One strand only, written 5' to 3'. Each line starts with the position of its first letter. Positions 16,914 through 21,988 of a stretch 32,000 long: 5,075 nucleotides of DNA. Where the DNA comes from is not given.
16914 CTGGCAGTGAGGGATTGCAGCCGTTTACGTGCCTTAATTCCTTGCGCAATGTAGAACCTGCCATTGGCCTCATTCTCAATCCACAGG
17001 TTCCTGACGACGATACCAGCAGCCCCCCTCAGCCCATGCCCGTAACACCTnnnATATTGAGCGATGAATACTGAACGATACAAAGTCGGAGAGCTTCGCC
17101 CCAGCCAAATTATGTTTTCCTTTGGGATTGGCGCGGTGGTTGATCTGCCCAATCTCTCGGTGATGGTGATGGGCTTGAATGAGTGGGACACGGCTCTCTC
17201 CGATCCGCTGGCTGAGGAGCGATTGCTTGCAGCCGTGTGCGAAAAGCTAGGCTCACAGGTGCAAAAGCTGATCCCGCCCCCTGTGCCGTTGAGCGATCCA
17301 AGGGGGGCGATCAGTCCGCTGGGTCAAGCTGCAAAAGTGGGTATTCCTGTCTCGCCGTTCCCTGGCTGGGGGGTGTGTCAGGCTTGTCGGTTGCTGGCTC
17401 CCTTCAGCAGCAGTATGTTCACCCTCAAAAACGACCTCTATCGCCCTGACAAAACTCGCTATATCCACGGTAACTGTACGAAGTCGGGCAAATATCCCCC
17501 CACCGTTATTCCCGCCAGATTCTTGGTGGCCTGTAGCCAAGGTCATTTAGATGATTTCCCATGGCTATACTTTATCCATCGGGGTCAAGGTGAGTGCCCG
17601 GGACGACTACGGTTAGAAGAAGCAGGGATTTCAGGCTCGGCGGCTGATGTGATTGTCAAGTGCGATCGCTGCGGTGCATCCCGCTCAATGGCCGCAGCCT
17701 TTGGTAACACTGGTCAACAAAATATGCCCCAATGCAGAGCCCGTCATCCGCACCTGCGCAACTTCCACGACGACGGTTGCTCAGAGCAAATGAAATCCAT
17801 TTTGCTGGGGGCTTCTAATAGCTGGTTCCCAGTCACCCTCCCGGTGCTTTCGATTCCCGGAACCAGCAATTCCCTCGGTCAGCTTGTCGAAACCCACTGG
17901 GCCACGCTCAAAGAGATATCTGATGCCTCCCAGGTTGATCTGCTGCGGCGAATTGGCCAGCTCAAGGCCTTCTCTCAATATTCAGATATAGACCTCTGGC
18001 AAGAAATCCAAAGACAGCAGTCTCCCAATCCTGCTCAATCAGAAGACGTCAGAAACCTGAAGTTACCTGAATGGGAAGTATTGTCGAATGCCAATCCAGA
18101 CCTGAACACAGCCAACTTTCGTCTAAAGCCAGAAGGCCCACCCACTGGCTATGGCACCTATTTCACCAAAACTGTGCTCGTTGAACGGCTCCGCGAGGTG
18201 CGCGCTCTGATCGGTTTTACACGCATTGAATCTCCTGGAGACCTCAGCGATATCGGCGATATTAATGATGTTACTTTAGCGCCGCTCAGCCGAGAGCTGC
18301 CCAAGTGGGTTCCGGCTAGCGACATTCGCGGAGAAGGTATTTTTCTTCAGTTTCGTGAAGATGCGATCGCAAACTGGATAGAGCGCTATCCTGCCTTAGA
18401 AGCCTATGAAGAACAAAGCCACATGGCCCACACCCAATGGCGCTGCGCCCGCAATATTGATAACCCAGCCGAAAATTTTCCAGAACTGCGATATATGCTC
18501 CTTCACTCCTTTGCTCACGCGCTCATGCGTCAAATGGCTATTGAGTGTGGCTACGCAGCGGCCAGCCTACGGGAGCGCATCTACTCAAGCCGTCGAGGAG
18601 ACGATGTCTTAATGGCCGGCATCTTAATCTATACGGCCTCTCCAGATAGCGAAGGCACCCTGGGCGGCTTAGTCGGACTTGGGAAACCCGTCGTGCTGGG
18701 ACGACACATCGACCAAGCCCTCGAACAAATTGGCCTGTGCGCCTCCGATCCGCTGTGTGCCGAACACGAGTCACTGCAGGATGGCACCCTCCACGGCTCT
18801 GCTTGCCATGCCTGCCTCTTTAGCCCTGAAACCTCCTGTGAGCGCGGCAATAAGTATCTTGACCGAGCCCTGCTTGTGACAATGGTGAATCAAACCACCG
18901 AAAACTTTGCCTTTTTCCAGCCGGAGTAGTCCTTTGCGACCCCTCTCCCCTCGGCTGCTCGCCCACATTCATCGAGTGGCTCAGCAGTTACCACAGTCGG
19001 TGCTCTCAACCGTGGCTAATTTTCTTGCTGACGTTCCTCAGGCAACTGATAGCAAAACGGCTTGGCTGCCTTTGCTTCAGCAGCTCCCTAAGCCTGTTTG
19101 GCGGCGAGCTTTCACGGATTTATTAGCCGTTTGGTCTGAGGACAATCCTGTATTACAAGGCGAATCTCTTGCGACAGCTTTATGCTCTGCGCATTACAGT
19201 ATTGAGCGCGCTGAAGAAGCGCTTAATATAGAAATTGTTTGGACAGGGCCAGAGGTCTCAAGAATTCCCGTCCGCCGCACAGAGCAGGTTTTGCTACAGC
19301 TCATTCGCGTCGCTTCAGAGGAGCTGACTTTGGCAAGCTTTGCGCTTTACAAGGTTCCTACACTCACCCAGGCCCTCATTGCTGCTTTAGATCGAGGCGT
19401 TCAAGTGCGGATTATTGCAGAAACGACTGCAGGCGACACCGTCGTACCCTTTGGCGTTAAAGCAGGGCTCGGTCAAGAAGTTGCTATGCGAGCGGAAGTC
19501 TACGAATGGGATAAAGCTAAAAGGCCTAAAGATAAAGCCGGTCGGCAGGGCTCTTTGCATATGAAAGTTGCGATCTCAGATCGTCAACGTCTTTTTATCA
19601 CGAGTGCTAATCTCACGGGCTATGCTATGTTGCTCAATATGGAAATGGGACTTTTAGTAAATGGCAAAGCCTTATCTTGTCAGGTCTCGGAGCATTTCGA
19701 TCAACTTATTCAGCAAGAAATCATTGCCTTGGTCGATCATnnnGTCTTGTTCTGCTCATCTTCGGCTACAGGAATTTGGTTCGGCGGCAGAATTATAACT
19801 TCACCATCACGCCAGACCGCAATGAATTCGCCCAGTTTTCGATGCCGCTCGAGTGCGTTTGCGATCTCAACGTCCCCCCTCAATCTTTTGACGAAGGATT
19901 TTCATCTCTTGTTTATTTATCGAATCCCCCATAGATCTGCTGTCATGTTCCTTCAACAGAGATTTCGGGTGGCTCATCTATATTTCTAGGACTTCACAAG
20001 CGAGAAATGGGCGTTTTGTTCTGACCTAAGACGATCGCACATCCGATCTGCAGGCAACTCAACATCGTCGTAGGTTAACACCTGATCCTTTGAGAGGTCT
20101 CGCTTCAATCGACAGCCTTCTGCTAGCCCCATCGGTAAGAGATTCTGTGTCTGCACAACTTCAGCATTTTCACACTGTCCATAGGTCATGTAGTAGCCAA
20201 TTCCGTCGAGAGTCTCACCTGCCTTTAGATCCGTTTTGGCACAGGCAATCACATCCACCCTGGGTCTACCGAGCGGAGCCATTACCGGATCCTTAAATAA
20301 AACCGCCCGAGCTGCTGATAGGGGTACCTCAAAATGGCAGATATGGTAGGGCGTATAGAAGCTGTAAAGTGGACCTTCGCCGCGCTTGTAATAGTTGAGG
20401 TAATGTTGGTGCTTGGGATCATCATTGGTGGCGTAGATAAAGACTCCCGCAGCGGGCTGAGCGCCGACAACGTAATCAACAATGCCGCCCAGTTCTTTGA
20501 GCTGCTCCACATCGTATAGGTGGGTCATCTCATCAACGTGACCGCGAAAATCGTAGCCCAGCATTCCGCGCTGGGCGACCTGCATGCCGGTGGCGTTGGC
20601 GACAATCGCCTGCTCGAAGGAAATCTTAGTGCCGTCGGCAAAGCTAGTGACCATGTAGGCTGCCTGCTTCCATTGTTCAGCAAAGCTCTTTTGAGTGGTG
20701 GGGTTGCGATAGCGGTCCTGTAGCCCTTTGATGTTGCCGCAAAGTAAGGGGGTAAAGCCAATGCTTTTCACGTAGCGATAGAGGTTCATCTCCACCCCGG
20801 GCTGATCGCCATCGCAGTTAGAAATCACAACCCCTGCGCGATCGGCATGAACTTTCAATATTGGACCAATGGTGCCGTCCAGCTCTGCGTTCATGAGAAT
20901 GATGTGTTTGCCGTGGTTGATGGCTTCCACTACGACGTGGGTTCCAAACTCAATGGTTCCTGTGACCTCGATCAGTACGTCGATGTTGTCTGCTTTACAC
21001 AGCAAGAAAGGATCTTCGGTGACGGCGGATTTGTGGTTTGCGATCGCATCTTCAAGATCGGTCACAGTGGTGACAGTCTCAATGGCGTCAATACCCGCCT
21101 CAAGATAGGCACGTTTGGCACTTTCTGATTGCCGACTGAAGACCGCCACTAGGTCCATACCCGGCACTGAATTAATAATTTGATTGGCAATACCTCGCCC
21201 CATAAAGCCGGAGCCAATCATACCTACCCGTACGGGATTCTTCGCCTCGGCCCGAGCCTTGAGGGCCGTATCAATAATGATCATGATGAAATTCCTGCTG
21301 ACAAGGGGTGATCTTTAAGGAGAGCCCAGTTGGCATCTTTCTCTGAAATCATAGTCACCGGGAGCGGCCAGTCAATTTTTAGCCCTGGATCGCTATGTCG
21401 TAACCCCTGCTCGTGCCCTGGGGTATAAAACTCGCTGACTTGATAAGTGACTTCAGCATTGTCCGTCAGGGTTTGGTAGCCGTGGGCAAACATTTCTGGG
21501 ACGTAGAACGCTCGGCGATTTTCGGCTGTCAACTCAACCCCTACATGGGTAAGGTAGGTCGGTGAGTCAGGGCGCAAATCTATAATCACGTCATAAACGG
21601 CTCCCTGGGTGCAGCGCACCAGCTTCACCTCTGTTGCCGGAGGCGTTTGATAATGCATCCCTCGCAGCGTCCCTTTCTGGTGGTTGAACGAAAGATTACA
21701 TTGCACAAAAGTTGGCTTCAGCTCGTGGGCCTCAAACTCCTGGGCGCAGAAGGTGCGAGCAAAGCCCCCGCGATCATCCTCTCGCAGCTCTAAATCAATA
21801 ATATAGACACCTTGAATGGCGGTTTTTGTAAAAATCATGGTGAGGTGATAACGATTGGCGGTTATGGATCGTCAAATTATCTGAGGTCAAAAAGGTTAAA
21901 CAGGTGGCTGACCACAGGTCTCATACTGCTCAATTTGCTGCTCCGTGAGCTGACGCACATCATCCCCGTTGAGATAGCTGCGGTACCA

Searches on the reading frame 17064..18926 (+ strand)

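Call 12: search_protein_families(library=pfam, proteins=[window:17064-18926:+], max_evalue=0.00001)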
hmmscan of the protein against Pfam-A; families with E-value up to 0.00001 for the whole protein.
window:17064-18926:+ (621 aa): 1 family
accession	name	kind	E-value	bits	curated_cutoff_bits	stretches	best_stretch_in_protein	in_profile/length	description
PF09369.15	MZB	-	5.8e-10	40.2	24.2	1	483-585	1-80/80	MrfA Zn-binding domain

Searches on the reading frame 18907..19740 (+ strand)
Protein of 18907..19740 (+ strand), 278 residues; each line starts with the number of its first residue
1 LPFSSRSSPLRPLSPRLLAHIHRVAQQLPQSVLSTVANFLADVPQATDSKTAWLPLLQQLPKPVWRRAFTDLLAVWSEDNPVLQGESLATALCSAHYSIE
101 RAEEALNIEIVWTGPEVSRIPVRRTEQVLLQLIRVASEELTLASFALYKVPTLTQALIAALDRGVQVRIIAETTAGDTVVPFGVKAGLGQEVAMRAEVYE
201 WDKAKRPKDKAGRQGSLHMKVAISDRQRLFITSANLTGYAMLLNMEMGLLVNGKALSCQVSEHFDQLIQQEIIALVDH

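Call 12: search_protein_families(library=pfam, proteins=[window:18907-19740:+], max_evalue=0.00001)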
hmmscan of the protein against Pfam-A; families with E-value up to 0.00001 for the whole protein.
window:18907-19740:+ (278 aa): 1 family
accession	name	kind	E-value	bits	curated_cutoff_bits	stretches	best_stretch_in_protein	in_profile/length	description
PF13091.12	PLDc_2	-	1.2e-20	74.1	27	1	129-267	1-131/132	PLD-like domain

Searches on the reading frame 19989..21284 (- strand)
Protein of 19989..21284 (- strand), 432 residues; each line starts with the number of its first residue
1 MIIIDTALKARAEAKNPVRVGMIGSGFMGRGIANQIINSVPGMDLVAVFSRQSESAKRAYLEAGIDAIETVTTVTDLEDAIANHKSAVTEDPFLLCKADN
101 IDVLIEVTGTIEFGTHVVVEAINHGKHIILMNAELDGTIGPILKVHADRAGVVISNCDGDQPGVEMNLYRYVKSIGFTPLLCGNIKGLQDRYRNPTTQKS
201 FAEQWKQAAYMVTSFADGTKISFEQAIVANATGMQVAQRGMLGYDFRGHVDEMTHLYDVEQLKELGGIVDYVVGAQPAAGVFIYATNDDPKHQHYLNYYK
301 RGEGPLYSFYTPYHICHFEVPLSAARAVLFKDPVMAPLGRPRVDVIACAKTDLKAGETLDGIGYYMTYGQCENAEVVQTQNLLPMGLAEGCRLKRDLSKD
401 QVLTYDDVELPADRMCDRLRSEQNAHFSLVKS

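Call 12: search_protein_families(library=pfam, proteins=[window:19989-21284:-], max_evalue=0.00001)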
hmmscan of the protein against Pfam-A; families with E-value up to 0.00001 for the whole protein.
window:19989-21284:- (432 aa): 2 families
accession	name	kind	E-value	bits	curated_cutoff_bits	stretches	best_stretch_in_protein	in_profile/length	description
PF21135.2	DRL_cat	-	6.1e-53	179.6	27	1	159-320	1-164/164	Oxidoreductase DRL, catalytic domain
PF01408.29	GFO_IDH_MocA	-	2.1e-07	32.1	24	1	18-130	1-91/120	Oxidoreductase family, NAD-binding Rossmann fold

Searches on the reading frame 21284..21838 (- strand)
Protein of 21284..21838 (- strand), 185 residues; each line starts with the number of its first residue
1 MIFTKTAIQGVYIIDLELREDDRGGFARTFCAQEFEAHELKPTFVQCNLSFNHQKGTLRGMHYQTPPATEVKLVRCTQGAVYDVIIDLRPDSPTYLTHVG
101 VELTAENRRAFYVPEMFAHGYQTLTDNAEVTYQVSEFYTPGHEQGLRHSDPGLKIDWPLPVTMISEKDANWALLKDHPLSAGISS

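Call 12: search_protein_families(library=pfam, proteins=[window:21284-21838:-], max_evalue=0.00001)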
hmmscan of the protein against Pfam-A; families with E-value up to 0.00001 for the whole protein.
window:21284-21838:- (185 aa): 1 family
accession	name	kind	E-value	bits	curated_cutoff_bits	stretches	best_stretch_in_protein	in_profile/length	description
PF00908.23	dTDP_sugar_isom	-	2.3e-66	223.1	27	1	5-176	1-168/168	dTDP-4-dehydrorhamnose 3,5-epimerase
